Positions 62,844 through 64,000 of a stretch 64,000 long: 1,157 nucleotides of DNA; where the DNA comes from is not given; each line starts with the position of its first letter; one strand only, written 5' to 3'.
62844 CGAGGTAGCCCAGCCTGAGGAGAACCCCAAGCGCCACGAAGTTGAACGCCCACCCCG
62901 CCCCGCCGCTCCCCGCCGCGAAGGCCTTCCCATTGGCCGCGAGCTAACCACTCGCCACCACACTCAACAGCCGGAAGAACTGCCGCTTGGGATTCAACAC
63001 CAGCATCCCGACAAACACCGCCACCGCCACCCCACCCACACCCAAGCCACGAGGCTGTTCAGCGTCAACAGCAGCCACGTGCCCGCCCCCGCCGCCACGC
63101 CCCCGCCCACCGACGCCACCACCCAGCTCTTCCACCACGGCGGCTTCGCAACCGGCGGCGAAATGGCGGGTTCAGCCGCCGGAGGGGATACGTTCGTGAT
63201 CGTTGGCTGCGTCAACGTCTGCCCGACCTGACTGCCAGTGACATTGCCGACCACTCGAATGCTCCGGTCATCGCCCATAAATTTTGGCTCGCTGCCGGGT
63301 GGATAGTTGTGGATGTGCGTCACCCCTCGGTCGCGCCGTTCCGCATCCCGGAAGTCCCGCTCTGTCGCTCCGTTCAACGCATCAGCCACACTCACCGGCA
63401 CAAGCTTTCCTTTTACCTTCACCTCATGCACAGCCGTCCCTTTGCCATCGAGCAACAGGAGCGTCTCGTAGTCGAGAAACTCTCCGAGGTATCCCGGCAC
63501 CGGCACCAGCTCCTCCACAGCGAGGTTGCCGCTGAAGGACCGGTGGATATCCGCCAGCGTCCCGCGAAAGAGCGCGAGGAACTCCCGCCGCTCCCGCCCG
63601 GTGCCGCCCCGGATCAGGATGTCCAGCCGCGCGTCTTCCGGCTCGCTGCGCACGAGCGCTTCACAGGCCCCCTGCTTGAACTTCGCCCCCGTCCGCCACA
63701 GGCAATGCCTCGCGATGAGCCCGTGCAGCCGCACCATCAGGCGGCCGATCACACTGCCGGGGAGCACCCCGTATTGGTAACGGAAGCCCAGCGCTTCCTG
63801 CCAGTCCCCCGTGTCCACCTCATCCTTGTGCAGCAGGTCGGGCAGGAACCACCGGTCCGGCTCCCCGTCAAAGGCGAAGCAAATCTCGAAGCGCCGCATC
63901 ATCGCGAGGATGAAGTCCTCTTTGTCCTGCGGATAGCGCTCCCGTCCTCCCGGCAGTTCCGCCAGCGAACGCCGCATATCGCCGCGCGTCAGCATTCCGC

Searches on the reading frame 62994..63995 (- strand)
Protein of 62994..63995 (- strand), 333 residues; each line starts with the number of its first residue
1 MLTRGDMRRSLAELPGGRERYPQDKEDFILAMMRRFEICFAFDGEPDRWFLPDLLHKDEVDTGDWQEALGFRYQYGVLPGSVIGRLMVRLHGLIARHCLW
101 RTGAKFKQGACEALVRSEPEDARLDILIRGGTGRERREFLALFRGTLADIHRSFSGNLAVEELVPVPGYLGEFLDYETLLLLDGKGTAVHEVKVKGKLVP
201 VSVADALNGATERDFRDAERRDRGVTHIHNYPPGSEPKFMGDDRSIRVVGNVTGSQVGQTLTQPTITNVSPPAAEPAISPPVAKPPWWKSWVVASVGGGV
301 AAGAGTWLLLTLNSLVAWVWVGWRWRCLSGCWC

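Call 80: search_protein_families(library=pfam, proteins=[window:62994-63995:-], max_evalue=0.001)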
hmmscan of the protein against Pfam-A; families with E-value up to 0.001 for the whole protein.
window:62994-63995:- (333 aa): 2 families
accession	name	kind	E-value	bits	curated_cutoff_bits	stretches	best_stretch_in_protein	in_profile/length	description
PF25497.1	COR-B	-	4.3e-24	85.4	27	1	67-204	2-140/145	C-terminal of Roc, COR-B domain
PF16095.11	COR-A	-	7.1e-05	23.2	35.3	1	3-55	95-143/143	C-terminal of Roc, COR-A domain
